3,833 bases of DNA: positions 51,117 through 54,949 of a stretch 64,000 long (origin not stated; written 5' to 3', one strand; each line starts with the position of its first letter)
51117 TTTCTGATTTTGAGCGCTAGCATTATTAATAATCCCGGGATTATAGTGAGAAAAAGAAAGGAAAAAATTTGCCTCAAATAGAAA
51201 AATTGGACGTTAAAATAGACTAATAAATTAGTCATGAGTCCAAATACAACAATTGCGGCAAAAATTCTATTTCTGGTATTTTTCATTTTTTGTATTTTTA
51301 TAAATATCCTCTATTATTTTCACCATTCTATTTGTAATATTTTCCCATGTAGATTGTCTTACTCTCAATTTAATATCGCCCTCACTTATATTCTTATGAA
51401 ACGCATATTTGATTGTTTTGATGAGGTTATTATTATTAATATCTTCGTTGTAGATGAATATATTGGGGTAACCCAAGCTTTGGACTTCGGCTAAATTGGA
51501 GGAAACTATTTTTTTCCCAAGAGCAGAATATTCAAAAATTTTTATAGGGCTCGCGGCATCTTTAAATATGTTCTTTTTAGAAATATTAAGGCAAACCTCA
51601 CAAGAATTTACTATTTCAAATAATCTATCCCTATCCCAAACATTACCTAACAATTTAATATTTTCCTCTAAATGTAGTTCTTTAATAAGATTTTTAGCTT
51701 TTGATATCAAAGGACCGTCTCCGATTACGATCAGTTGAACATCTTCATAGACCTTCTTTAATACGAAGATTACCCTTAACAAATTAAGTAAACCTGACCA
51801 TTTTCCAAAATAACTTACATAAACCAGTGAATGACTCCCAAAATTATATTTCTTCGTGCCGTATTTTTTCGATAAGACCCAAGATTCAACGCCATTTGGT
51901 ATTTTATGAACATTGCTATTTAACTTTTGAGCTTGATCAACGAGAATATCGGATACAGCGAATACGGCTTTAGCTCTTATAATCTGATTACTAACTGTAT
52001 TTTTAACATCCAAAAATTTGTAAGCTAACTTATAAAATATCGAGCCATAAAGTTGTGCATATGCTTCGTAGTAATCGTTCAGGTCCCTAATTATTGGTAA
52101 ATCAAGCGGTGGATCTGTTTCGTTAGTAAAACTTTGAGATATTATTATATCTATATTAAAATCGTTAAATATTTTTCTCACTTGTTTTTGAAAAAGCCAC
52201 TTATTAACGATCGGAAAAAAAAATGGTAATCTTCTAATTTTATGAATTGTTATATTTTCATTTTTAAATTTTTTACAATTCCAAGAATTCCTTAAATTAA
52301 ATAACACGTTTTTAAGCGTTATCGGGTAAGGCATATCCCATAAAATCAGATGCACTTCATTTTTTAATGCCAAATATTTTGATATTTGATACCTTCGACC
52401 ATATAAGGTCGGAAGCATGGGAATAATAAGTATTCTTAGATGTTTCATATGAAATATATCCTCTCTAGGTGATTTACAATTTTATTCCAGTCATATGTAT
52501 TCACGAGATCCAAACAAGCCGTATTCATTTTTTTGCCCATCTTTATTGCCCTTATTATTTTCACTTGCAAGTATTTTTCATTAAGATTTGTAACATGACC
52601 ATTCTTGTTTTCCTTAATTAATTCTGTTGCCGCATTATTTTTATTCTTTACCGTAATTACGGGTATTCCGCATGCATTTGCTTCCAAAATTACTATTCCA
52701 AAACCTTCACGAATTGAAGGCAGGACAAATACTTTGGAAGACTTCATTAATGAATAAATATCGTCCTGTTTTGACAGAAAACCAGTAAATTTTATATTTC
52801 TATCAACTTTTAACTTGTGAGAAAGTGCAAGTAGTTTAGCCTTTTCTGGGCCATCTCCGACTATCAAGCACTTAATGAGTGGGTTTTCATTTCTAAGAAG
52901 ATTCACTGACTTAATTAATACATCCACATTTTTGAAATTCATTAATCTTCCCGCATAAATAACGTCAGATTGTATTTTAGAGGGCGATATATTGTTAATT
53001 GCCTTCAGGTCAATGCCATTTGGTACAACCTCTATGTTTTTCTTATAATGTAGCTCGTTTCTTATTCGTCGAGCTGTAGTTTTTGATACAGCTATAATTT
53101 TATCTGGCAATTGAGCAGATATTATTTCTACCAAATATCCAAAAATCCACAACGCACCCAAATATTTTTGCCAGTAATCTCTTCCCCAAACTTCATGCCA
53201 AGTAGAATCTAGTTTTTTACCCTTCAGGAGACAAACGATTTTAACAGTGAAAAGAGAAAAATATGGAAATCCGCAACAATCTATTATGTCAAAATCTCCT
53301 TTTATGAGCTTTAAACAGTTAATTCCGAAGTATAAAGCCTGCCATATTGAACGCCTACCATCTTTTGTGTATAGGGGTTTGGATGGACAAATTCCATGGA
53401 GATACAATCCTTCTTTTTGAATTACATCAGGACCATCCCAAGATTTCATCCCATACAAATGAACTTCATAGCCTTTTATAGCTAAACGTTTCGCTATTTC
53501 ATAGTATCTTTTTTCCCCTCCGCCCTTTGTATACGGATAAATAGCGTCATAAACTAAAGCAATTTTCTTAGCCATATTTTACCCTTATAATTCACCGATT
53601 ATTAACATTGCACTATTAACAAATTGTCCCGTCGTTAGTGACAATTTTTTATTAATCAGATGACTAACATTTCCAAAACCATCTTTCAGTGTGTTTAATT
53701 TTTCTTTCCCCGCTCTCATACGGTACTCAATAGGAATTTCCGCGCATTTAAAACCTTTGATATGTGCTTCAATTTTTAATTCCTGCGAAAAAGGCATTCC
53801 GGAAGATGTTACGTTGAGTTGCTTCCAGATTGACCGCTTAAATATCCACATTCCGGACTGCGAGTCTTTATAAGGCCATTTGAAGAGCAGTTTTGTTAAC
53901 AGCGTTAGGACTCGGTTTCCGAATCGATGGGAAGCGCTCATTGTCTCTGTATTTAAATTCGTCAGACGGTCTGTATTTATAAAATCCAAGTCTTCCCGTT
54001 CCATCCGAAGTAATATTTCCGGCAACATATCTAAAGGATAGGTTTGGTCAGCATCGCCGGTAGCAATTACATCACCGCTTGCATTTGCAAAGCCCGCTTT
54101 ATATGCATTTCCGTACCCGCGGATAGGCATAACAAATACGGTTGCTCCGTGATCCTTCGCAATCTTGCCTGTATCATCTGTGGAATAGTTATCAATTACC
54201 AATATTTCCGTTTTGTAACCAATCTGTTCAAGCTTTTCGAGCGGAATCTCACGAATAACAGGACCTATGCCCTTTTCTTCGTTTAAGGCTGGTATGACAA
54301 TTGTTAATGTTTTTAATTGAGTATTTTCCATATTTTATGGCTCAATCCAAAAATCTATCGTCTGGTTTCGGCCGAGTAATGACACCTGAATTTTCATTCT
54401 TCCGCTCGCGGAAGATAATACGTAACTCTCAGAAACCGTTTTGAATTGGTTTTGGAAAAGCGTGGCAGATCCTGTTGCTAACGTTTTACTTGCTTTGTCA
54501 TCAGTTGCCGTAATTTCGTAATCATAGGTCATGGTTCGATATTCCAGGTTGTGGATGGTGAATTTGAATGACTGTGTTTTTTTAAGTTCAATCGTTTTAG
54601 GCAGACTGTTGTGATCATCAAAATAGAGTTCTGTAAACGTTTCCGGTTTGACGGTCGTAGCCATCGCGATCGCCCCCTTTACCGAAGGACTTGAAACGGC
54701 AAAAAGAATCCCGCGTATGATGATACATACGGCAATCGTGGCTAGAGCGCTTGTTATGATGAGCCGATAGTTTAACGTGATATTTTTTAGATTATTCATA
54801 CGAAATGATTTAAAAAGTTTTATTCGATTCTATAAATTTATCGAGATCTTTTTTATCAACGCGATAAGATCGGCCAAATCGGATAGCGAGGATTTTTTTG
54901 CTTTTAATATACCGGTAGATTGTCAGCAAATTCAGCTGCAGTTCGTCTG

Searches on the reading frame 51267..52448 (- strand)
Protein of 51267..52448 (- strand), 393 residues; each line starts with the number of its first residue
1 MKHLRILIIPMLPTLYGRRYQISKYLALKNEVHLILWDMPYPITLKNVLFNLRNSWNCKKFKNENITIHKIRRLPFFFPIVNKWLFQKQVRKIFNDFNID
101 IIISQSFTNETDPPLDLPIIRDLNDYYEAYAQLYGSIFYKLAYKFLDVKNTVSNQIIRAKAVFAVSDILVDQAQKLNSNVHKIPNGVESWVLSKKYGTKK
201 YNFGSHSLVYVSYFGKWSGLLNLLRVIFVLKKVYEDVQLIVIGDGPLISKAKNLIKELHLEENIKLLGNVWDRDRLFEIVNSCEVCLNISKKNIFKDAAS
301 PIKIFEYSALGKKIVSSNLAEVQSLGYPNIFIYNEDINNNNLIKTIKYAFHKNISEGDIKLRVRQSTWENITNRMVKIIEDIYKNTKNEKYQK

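Call 69: search_protein_families(library=pfam, proteins=[window:51267-52448:-], max_evalue=0.001)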
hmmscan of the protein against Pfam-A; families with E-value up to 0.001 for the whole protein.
window:51267-52448:- (393 aa): 4 families
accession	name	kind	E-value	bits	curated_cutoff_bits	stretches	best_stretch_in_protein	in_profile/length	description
PF00534.26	Glycos_transf_1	-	2.2e-11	44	26.4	1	208-320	18-124/172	Glycosyl transferases group 1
PF13692.12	Glyco_trans_1_4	-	4.9e-11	43.5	27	1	207-322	3-111/142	Glycosyl transferases group 1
PF13439.12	Glyco_transf_4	-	6.6e-05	23.4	28.5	1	64-188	38-167/170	Glycosyltransferase Family 4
PF13524.12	Glyco_trans_1_2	-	0.00065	20.1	25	0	254-337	5-95/144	Glycosyl transferase-like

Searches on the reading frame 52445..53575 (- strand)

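Call 69: search_protein_families(library=pfam, proteins=[window:52445-53575:-], max_evalue=0.001)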
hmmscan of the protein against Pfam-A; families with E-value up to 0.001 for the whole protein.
window:52445-53575:- (376 aa): 5 families
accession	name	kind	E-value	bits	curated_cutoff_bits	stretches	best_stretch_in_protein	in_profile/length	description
PF00534.26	Glycos_transf_1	-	5.7e-36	124.1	26.4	1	203-349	16-161/172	Glycosyl transferases group 1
PF13692.12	Glyco_trans_1_4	-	2.8e-30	105.9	27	1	204-342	3-138/142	Glycosyl transferases group 1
PF13439.12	Glyco_transf_4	-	3e-20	73.4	28.5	1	18-191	2-169/170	Glycosyltransferase Family 4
PF20706.3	GT4-conflict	-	3.8e-13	49.6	26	1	158-308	148-310/385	Family 4 Glycosyltransferase in conflict systems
PF13579.12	Glyco_trans_4_4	-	0.00035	21.4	29.7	1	18-187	1-158/158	Glycosyl transferase 4-like domain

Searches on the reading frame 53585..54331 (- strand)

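Call 69: search_protein_families(library=pfam, proteins=[window:53585-54331:-], max_evalue=0.001)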
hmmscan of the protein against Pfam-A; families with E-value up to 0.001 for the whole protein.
window:53585-54331:- (248 aa): 2 families
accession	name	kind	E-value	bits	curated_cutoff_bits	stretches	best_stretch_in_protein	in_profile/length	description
PF00535.33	Glycos_transf_2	-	5.1e-23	82.3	23.3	1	10-170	1-165/168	Glycosyl transferase family 2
PF10111.15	Glyco_tranf_2_2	-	0.00025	21.1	27.3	1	10-108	1-104/276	Glycosyltransferase like family 2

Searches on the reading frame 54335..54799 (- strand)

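Call 69: search_protein_families(library=pfam, proteins=[window:54335-54799:-], max_evalue=0.001)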
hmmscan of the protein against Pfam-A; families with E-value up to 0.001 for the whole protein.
window:54335-54799:- (154 aa): 1 family
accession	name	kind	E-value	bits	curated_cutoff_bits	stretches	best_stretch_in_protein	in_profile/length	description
PF07760.16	DUF1616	-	5.5e-07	29.5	31.6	1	20-140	151-283/307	Protein of unknown function (DUF1616)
